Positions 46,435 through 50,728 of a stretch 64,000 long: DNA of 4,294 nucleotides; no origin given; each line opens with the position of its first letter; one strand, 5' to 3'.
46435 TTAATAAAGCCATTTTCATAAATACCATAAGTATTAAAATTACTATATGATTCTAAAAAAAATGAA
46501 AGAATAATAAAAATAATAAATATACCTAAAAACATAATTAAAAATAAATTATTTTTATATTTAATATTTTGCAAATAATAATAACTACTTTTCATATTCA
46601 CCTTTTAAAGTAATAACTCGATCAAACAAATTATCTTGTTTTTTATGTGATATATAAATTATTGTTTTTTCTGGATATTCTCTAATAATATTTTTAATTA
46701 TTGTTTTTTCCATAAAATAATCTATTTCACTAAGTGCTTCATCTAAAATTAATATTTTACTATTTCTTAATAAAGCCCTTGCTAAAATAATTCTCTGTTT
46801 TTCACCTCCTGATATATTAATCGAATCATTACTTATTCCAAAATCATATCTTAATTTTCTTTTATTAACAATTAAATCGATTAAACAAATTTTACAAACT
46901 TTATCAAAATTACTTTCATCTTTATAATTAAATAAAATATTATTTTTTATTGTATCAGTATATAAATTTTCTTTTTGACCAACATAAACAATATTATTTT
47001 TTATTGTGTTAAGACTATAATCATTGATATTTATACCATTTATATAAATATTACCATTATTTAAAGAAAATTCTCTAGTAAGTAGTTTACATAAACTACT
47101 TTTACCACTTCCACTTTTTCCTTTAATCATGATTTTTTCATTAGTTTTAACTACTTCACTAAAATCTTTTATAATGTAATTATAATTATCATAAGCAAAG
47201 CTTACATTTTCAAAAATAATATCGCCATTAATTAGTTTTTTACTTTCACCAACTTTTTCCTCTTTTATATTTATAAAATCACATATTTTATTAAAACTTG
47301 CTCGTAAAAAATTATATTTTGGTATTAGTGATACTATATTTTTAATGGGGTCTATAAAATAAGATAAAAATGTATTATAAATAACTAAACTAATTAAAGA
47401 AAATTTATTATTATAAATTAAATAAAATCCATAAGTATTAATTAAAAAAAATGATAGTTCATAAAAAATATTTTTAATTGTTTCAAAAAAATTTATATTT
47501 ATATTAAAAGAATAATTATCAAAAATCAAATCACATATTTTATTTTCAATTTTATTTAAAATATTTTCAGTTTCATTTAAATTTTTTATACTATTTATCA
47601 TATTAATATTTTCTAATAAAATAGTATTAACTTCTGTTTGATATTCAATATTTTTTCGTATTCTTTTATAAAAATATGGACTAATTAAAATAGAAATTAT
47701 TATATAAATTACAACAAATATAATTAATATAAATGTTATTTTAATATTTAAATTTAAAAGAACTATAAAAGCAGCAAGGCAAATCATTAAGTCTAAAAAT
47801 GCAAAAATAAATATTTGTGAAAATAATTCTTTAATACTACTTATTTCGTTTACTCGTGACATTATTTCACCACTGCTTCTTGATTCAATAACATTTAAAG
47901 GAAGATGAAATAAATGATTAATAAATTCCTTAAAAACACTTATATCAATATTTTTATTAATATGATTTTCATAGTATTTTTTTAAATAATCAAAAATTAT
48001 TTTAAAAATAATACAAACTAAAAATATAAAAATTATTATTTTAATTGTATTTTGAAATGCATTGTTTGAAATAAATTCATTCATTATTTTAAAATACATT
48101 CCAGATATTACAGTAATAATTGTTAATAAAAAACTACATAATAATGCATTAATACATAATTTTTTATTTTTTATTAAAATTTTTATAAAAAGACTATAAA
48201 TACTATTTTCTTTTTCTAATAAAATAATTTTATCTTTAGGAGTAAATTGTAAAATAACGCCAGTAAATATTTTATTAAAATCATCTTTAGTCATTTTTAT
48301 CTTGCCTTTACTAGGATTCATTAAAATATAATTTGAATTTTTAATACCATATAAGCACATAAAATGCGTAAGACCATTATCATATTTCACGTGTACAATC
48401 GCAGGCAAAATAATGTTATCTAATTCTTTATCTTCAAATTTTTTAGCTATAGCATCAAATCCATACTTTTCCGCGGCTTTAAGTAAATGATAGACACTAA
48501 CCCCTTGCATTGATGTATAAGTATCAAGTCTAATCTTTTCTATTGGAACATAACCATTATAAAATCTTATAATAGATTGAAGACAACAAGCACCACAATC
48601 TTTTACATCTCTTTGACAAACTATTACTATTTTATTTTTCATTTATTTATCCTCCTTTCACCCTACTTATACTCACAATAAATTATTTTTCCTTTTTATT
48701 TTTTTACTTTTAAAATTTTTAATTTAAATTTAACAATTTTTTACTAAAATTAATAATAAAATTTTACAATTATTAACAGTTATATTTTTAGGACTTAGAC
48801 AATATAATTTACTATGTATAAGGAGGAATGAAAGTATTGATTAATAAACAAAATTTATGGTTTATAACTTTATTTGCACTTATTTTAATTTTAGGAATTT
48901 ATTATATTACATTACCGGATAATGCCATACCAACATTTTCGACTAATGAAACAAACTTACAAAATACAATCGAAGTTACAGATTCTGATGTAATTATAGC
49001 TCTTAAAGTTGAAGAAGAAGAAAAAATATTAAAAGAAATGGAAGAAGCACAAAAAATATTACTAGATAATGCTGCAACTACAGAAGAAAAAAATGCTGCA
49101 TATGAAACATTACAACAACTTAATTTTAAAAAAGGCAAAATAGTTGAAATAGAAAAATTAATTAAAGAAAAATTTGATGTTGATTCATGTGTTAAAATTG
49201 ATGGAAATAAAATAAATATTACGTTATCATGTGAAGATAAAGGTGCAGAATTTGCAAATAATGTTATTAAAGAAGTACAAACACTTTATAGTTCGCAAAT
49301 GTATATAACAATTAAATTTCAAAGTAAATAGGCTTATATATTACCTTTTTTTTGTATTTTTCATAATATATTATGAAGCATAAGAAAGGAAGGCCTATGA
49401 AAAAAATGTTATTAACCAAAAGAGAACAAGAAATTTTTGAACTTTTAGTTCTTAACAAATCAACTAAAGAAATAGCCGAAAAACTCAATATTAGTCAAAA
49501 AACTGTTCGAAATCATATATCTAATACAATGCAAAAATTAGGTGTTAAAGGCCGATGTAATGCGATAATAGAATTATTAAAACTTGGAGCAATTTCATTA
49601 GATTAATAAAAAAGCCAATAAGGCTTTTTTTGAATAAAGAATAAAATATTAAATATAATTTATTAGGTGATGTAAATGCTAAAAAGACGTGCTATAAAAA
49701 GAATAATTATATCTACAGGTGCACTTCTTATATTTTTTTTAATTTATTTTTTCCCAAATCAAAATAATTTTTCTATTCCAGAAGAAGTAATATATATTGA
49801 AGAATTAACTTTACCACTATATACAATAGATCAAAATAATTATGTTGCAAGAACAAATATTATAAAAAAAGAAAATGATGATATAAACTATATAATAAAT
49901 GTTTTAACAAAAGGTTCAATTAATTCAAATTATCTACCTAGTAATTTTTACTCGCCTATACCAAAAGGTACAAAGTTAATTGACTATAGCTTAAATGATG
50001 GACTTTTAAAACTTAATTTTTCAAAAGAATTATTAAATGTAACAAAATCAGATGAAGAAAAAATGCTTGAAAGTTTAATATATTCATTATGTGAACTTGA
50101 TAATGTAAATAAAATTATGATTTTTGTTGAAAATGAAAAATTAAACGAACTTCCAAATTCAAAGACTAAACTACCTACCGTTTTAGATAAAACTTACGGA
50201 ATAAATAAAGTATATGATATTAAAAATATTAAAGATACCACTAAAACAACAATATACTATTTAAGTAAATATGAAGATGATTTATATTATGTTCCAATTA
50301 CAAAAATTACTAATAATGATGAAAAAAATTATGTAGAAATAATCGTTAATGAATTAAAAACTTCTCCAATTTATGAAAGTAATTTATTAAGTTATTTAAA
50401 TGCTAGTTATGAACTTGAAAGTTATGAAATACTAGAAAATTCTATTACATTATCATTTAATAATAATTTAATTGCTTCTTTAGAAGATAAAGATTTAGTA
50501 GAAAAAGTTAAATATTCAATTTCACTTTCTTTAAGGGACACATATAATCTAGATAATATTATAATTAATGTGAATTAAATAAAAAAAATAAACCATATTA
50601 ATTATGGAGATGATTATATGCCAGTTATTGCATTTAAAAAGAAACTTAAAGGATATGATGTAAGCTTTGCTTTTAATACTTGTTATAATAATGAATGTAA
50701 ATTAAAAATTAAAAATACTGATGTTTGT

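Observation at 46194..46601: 135-aa single-TM protein between the exporter and the peptides: minimal accessory or immunity candidate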

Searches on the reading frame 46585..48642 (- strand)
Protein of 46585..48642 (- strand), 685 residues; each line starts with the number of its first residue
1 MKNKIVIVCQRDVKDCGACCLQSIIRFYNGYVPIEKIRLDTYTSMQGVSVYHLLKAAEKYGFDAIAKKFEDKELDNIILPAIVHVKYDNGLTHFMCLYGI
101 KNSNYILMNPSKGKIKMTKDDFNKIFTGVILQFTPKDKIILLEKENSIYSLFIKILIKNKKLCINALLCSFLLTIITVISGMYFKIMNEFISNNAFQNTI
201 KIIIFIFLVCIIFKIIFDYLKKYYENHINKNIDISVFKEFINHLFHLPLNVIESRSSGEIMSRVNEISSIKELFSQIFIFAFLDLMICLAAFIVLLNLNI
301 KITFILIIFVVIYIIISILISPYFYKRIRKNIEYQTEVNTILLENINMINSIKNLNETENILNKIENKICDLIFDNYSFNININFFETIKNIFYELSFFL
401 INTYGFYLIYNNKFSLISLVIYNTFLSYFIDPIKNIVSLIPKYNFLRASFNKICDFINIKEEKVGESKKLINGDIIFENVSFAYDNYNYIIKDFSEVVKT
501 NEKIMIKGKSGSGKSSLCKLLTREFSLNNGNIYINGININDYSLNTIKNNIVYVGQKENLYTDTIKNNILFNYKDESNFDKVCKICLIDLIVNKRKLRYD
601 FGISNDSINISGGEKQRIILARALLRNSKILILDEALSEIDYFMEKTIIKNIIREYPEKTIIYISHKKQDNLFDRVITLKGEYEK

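Call 3: search_protein_families(library=pfam, proteins=[window:46585-48642:-], max_evalue=1)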
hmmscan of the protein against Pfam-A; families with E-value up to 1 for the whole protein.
window:46585-48642:- (685 aa): 17 families
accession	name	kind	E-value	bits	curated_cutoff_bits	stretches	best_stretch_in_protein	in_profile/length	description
PF03412.21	Peptidase_C39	-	1.5e-34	119.1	22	1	5-137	2-132/133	Peptidase C39 family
PF00664.28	ABC_membrane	-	1.6e-32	113.7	28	1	164-432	2-273/274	ABC transporter transmembrane region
PF00005.33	ABC_tran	-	2.2e-24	87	25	1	492-637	2-136/137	ABC transporter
PF20720.3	nSTAND3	-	0.00014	22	27.2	1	492-554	8-71/155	Novel STAND NTPase 3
PF13238.12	AAA_18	-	0.00047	21.1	29.4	1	504-581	1-62/128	AAA domain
PF00158.32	Sigma54_activat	-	0.0031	17.6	20.2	1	488-551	9-70/168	Sigma-54 interaction domain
PF00910.28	RNA_helicase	-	0.0039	18.1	21.5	1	504-583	1-75/105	RNA helicase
PF19260.4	DUF5903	-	0.011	16.2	25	1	304-369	52-117/129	Family of unknown function (DUF5903)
PF05673.19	DUF815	-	0.024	14.3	23.8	1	497-549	50-97/249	Protein of unknown function (DUF815)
PF13401.12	AAA_22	-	0.033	14.9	27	1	504-532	8-37/130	AAA domain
PF03193.22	RsgA_GTPase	-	0.051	13.8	30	1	491-532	97-137/174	RsgA GTPase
PF13555.12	AAA_29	-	0.085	13.1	27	1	500-517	21-38/61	P-loop containing region of AAA domain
PF20703.3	nSTAND1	-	0.098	12.7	27.1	1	494-518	26-50/379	Novel STAND NTPase 1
PF02224.24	Cytidylate_kin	-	0.1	12.7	26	1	504-528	1-25/211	Cytidylate kinase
PF09402.16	MSC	-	0.23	11.2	29.7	0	114-226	149-248/337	Man1-Src1p-C-terminal domain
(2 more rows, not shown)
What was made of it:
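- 46585..48642 (-): Peptidase-containing ABC transporter (PCAT), 685 aa: C39 peptidase + ABC membrane + ABC ATPase. Pfam PF03412 1.5e-34, PF00664 1.6e-32, PF00005 2.2e-24 (call 3).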

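Call 4: search_protein_families(library=ncbifam, proteins=[window:46585-48642:-], max_evalue=1)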
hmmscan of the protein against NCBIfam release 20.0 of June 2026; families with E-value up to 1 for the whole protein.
window:46585-48642:- (685 aa): 169 families (the best 25 are shown)
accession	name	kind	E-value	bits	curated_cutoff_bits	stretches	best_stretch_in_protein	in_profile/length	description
TIGR01193.1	bacteriocin_ABC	subfamily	2e-114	383.6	523.85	1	10-679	1-681/708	peptide cleavage/export ABC transporter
TIGR03796.1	NHLM_micro_ABC1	equivalog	4.3e-101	339.2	853.3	1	7-667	4-671/710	NHLP family bacteriocin export ABC transporter peptidase/permease/ATPase subunit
NF045998.1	cleave_ABC_plasm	equivalog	5.4e-98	329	500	1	10-669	2-662/673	Mbov_0121 family peptidase domain-containing ABC transporter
TIGR03375.1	type_I_sec_LssB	subfamily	1.6e-83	281.2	693.1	1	20-679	6-674/696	type I secretion system permease/ATPase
TIGR01846.1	type_I_sec_HlyB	subfamily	7.6e-83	279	725.55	1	19-669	3-653/694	type I secretion system permease/ATPase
TIGR02203.1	MsbA_lipidA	equivalog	3.3e-55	187.6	602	1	164-667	14-528/572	lipid A export permease/ATP-binding protein MsbA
NF010178.0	PRK13657.1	equivalog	1.5e-52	178.8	733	1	148-667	6-529/588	glucan ABC transporter ATP-binding protein/ permease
TIGR03797.1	NHLM_micro_ABC2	equivalog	7.5e-51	173.4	709.4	1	102-653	81-632/686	NHLP bacteriocin export ABC transporter permease/ATPase subunit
TIGR02857.1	CydD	equivalog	6.1e-50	170.7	435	2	449-678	293-528/529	thiol reductant ABC exporter subunit CydD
TIGR00958.1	3a01208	subfamily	4.1e-48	164.2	874.6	1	163-667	163-673/711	antigen peptide transporter 2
TIGR01842.1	type_I_sec_PrtD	subfamily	2.7e-43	148.3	510.15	1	158-669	3-515/544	type I secretion system permease/ATPase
NF008381.0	PRK11176.1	equivalog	5.2e-43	147.3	867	1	158-667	30-538/582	lipid A ABC transporter ATP-binding protein/permease MsbA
TIGR02204.1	MsbA_rel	hypoth_equivalog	2e-42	145.6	780.4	1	158-668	15-535/576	ABC transporter, permease/ATP-binding protein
NF045513.1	HepA_fam_ABC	equivalog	3.8e-42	144.5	725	1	191-667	85-568/610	heterocyst formation ABC transporter subunit HepA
NF008364.0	PRK11160.1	equivalog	3.9e-42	144.6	630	1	166-679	17-547/575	heme ABC transporter ATP-binding protein/permease CydC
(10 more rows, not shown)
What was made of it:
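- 46585..48642 (-): NCBIfam TIGR01193 2e-114 and NF045998 5.4e-98, both below their curated cutoffs (call 4).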

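Call 31: search_dna_similar(query=window:46585-48642:-, collection=plasmids, mode=protein, max_rows=30, max_evalue=1e-30)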
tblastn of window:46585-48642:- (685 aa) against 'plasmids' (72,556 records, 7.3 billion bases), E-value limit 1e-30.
Records with a match: 455; places in all: 487; records where one place covers at least 80% of the query: 440.
Best place of each record, by identity: <60% 455.
By first word of the organism name: Enterococcus 91; Bacillus 80; Staphylococcus 59; Rhizobium 45; Lactococcus 34; Clostridium 33; Lactiplantibacillus 20; Bradyrhizobium 20; Ligilactobacillus 10; Streptococcus 6; and 25 more.
By predicted mobility (MOB-suite, as given by PLSDB): mobilizable 182; non-mobilizable 158; conjugative 115.
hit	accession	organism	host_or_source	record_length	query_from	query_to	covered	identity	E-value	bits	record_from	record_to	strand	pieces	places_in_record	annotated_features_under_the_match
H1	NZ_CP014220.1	Clostridium botulinum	Microbial isolate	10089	3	667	97%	31.9%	3e-65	241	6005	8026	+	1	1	peptidase domain-containing ABC transporter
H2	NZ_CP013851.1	Clostridium botulinum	Microbial isolate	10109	3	667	97%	31.9%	3e-65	241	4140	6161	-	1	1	peptidase domain-containing ABC transporter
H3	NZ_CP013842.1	Clostridium botulinum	Microbial isolate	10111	3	667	97%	31.6%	2e-64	239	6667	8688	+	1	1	peptidase domain-containing ABC transporter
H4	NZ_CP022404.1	Clostridium botulinum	infant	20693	3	667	97%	31.6%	2e-64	239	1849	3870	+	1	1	peptidase domain-containing ABC transporter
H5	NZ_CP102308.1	Clostridium perfringens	swine,mixed culture,fecal sample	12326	10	682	98%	31.1%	5e-62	232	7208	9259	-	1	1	peptidase domain-containing ABC transporter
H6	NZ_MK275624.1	Clostridium perfringens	neonatal piglet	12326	10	682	98%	31.1%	5e-62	232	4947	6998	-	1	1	peptidase domain-containing ABC transporter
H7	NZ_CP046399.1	Bacillus sp. A260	single cell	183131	8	682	99%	31.0%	3e-68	251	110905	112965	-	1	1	peptidase domain-containing ABC transporter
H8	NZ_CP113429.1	Bacillus cereus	cell culture,petroleum sludge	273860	8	682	99%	31.0%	1e-67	249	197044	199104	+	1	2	peptidase domain-containing ABC transporter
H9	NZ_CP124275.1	Paraclostridium sordellii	Vulpes vulpes,whole organism,intestine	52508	10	682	98%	31.0%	3e-64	239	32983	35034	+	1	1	peptidase domain-containing ABC transporter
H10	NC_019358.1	Clostridium perfringens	-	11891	10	682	98%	30.9%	2e-61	230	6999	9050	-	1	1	peptidase domain-containing ABC transporter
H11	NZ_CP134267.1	Clostridium perfringens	Canis lupus familiaris,bacterial ...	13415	10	682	98%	30.9%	2e-61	230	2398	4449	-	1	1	peptidase domain-containing ABC transporter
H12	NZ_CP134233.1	Clostridium perfringens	Canis lupus familiaris,bacterial ...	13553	10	682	98%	30.9%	2e-61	230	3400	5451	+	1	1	peptidase domain-containing ABC transporter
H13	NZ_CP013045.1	Clostridium perfringens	equine,Whole pure organism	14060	10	682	98%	30.9%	2e-61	230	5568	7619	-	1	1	peptidase domain-containing ABC transporter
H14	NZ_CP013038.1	Clostridium perfringens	canine,Pure culture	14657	10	682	98%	30.9%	2e-61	230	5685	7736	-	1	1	peptidase domain-containing ABC transporter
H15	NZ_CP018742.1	Bacillus cereus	Salad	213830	8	682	99%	30.8%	3e-68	251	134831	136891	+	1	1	peptidase domain-containing ABC transporter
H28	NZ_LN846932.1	Carnobacterium maltaromaticum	-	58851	5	666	97%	30.8%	5e-68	250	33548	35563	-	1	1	peptide cleavage/export ABC transporter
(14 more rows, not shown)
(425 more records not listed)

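Call 32: get_annotated_region(hit=H1, flank=3000)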
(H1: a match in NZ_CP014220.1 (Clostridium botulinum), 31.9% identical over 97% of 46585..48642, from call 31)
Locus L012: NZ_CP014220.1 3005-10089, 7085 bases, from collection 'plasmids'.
description: Clostridium botulinum strain B515 plasmid pRSJ21_1, complete sequence
organism: Clostridium botulinum (NCBI taxid 1491)
taxonomy: Bacteria; Bacillota; Clostridia; Eubacteriales; Clostridiaceae; Clostridium; Clostridium botulinum
host: -; source: Microbial isolate; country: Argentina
typing (MOB-suite, as given by PLSDB): mobilizable; relaxase MOBP
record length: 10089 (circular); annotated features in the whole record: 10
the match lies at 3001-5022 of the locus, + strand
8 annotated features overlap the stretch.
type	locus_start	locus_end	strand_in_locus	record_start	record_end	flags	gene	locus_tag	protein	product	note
CDS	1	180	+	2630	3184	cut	-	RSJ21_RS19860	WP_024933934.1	MobC family plasmid mobilization relaxosome protein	-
CDS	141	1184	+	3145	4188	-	-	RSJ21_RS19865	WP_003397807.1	relaxase/mobilization nuclease domain-containing protein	-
CDS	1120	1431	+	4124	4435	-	-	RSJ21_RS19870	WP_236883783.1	hypothetical protein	-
CDS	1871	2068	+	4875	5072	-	-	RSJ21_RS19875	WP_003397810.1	helix-turn-helix transcriptional regulator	-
CDS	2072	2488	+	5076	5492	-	-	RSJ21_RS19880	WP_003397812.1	DUF6773 family protein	-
CDS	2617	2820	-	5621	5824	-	-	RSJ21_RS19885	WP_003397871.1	Blp family class II bacteriocin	GO:0042742 - defense response to bacterium [Evidence IEA]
CDS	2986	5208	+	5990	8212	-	-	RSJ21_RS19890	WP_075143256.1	peptidase domain-containing ABC transporter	-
CDS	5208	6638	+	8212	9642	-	-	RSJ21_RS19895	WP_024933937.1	HlyD family efflux transporter periplasmic adaptor subunit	-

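Call 33: get_annotated_region(hit=H5, flank=3000)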
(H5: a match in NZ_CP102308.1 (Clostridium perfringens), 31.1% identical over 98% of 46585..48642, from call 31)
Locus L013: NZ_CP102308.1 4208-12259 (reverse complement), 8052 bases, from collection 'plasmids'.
description: Clostridium perfringens strain JXNC-3B plasmid unnamed6, complete sequence
organism: Clostridium perfringens (NCBI taxid 1502)
taxonomy: Bacteria; Bacillota; Clostridia; Eubacteriales; Clostridiaceae; Clostridium; Clostridium perfringens
host: -; source: swine,mixed culture,fecal sample; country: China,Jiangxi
typing (MOB-suite, as given by PLSDB): conjugative; replicon rep_cluster_427; relaxase MOBP; mating-pair formation MPF_unknown
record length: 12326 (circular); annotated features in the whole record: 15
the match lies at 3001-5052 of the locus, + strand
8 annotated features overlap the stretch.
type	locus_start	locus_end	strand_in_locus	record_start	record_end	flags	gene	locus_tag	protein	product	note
CDS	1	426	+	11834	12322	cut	-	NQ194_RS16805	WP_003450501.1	hypothetical protein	-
CDS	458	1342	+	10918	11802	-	-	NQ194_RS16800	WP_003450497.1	MBL fold metallo-hydrolase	-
CDS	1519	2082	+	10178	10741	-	-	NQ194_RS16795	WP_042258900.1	recombinase family protein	GO:0006310 - DNA recombination [Evidence IEA]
CDS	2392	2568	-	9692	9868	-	-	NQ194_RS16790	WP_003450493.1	hypothetical protein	-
CDS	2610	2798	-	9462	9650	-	-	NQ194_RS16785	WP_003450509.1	hypothetical protein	-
CDS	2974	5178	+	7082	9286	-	-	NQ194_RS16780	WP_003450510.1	peptidase domain-containing ABC transporter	-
CDS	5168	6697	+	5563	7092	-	-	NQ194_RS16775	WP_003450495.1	HlyD family efflux transporter periplasmic adaptor subunit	-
CDS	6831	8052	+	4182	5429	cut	-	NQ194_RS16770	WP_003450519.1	hypothetical protein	-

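Call 34: get_annotated_region(hit=H28, flank=3500)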
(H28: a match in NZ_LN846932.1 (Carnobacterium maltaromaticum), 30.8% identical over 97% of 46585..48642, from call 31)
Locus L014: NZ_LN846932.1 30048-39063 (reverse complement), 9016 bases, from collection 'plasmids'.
description: Carnobacterium maltaromaticum strain LMA28 plasmid LMA_pa, complete sequence
organism: Carnobacterium maltaromaticum (NCBI taxid 2751)
taxonomy: Bacteria; Bacillota; Bacilli; Lactobacillales; Carnobacteriaceae; Carnobacterium; Carnobacterium maltaromaticum
host: -; source: -; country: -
typing (MOB-suite, as given by PLSDB): mobilizable; relaxase MOBQ
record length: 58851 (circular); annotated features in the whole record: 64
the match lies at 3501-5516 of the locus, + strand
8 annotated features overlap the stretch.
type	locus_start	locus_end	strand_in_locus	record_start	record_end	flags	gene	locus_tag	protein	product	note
CDS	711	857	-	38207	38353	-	-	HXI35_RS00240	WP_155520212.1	hypothetical protein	-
CDS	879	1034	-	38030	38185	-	-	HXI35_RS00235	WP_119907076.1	bacteriocin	-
CDS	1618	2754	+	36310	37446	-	-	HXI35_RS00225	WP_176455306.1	GHKL domain-containing protein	-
CDS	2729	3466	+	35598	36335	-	-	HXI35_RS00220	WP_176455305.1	response regulator transcription factor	-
CDS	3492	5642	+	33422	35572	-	-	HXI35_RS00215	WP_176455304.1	peptide cleavage/export ABC transporter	GO:0043213 - bacteriocin transport [Evidence IEA]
CDS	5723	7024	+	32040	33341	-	-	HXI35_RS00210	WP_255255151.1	bacteriocin secretion accessory protein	-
CDS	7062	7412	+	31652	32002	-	-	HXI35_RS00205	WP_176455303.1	hypothetical protein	-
CDS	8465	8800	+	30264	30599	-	-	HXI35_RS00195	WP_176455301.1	bacteriocin immunity protein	-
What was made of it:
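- On HlyD/LcnD/ComB bacteriocin secretion accessory (MFP) family: HlyD genes occupy the same position in L012-L014 (calls 32-34).
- In the two Clostridium plasmids it abuts or overlaps the PCAT stop; in Carnobacterium it follows after about 80 nt (calls 31-34).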

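Call 38: find_homologous_proteins(query=L012:5208-6638:+, max_evalue=0.00001)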
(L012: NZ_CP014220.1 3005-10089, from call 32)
Query L012:5208-6638:+ (476 aa): 167 proteins with E <= 0.00001 among 8000 candidates; the best 120 are listed.
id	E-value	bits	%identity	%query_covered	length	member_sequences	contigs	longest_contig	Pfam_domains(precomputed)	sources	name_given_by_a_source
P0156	3.2e-281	951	95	100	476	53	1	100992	PF25973.1,PF26002.1,PF25917.1,PF25887.2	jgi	-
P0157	1.8e-279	945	94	100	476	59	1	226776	PF25973.1,PF26002.1,PF25917.1,PF25887.2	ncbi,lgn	ncbi:HlyD family efflux transporter periplasmic adaptor subunit [Clostridium botulinum]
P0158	1.9e-278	942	93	100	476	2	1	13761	PF25973.1,PF26002.1,PF25917.1,PF25887.2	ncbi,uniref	ncbi:HlyD family efflux transporter periplasmic adaptor subunit [Clostridium botulinum]|uniref:HlyD 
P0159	1.3e-277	939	93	100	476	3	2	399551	PF25973.1,PF26002.1,PF25917.1,PF25887.2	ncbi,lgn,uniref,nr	ncbi:HlyD family secretion protein [Clostridium sporogenes]|uniref:HlyD family secretion protein n=1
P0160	4.1e-277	937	93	100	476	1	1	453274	PF25973.1,PF26002.1,PF25917.1,PF25887.2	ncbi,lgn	ncbi:HlyD family efflux transporter periplasmic adaptor subunit [Clostridium botulinum]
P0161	2.2e-274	928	92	100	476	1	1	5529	PF25973.1,PF26002.1,PF25917.1,PF25887.2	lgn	-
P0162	2.7e-270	915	89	100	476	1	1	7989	PF26002.1,PF25887.2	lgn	-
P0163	1.3e-223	761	76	100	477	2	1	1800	PF25973.1,PF26002.1,PF25935.1,PF25887.2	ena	-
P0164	3.8e-190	651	94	69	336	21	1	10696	PF26002.1,PF25887.2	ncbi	-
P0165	1.8e-135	471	50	100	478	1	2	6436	PF26002.1,PF25940.1,PF25917.1,PF25887.2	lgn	-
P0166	7.4e-134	465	49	100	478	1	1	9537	PF26002.1,PF25917.1,PF25887.2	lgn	-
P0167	4.9e-131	456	49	100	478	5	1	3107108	PF26002.1,PF25887.2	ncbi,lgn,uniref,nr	ncbi:bacteriocin ABC transporter bacteriocin-binding protein [Clostridium putrefaciens]|uniref:Bacte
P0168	2.7e-130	453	41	65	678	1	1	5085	PF26002.1,PF25917.1,PF25887.2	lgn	-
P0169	1.0e-127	445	46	100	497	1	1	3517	PF25973.1,PF26002.1,PF25940.1,PF25917.1,PF25887.2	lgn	-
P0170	7.9e-127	442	40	65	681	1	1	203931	PF26002.1,PF25940.1,PF25917.1,PF25887.2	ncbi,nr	ncbi:hypothetical protein BVF91_04055 [Thermoanaerobacterium sp. PSU-2]|nr:hypothetical protein BVF9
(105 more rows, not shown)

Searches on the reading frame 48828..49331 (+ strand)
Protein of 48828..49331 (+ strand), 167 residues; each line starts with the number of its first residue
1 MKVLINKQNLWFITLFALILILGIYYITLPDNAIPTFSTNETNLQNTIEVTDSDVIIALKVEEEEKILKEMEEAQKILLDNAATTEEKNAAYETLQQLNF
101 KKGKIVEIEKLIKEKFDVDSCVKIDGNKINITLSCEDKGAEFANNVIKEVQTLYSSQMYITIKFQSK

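Call 73: search_protein_families(library=pfam, proteins=[window:48828-49331:+], max_evalue=0.001)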
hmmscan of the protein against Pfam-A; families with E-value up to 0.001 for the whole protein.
window:48828-49331:+ (167 aa): 1 family
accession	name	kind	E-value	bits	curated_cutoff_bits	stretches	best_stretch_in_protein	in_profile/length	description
PF12685.13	SpoIIIAH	-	2.4e-10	41.1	30.6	1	42-137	70-165/191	SpoIIIAH-like protein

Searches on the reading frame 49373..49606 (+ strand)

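Call 73: search_protein_families(library=pfam, proteins=[window:49373-49606:+], max_evalue=0.001)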
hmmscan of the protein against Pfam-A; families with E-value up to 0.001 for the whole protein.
window:49373-49606:+ (77 aa): 13 families
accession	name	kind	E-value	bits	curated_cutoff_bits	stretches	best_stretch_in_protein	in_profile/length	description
PF00196.25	GerE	-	1.2e-20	73.4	23.5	1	13-66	2-55/57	Bacterial regulatory proteins, luxR family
PF08281.18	Sigma70_r4_2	-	2.3e-11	43.6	25.7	1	14-56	11-54/54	Sigma-70, region 4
PF04545.22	Sigma70_r4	-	1.8e-08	34.2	24.1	1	14-56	5-48/50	Sigma-70, region 4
PF08279.18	HTH_11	-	1.9e-06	28.1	25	1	17-50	1-37/55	HTH domain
PF04297.20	UPF0122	-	1.6e-05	25.5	22.7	1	11-55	15-60/101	Putative helix-turn-helix protein, YlxM / p13 like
PF04967.18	HTH_10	-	9.8e-05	22.5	23.1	1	30-56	25-51/53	HTH DNA binding domain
PF09862.15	DUF2089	-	0.00015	21.8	33.4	1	14-58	1-46/47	Domain of unknown function (DUF2089)-HTH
PF14493.12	HTH_40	-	0.00026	21.6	27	1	19-55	3-39/89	Helix-turn-helix domain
PF08220.18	HTH_DeoR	-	0.00039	20.5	21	0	17-51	1-37/57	DeoR-like helix-turn-helix domain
PF13384.12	HTH_23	-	0.00043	20.5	24.6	1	28-53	17-42/50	Homeodomain-like domain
PF13412.12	HTH_24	-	0.00043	20.2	21.9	1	30-50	19-39/48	Winged helix-turn-helix DNA-binding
PF08280.17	HTH_Mga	-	0.00059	20.2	23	0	16-51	5-42/59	M protein trans-acting positive regulator (MGA) HTH domain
PF13518.12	HTH_28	-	0.00092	19.7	25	0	29-50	13-34/52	Helix-turn-helix domain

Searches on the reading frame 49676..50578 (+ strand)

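Call 73: search_protein_families(library=pfam, proteins=[window:49676-50578:+], max_evalue=0.001)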
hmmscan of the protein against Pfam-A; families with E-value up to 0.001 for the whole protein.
window:49676-50578:+ (300 aa): 1 family
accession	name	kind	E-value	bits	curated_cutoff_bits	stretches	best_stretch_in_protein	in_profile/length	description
PF10646.14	Germane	-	9.2e-23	81.5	23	1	48-156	2-116/117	Sporulation and spore germination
